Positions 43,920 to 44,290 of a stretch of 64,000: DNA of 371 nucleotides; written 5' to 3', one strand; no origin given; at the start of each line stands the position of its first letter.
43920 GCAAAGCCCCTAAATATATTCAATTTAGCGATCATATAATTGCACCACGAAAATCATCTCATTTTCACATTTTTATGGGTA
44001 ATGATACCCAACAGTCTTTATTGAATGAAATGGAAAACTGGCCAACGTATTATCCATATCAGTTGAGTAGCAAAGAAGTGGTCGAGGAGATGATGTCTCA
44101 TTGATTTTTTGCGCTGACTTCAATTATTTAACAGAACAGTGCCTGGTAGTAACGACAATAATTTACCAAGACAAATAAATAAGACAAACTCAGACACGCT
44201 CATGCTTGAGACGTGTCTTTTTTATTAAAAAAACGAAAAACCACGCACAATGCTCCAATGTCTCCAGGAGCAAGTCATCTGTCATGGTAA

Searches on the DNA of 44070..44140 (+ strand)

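Call 67: search_dna_similar(query=window:44070-44140:+, collection=ecoli_genomes, mode=near, max_rows=5)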
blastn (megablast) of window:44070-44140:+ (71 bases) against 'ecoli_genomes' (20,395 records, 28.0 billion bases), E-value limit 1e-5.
Records with a match: 2289; places in all: 2290; records where one place covers at least 80% of the query: 2273.
Genomes with a match: 2289 of 5426; with a place that covers at least 80% of the query: 2273. Places per genome that has any: lowest 1, median 1, highest 2. On chromosomes: 2289 places; on plasmids: 1.
Best place of each record, by identity: >=99% 11; 95-99% 2275; 90-95% 3.
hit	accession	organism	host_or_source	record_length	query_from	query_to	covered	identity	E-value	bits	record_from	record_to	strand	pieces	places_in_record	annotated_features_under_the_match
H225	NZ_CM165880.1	Escherichia coli strain N66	Homo sapiens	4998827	1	71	100%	100.0%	2e-28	132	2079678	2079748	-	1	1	zinT: metal-binding protein ZinT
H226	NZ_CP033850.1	Escherichia coli strain FDAARGOS_497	Homo sapiens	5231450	1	71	100%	98.6%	9e-27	126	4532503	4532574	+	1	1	zinT: metal-binding protein ZinT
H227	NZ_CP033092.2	Escherichia coli DSM 30083 = JCM 1649 = ATCC 11775 strain ...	-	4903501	1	71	100%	98.6%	9e-27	126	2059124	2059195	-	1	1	zinT: metal-binding protein ZinT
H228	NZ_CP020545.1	Escherichia coli strain ZJ3920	Homo sapiens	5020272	1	71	100%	98.6%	9e-27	126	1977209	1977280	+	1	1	zinT: metal-binding protein ZinT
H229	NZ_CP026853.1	Escherichia coli strain MS7163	Homo sapiens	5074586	1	71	100%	98.6%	9e-27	126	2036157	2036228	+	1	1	zinT: metal-binding protein ZinT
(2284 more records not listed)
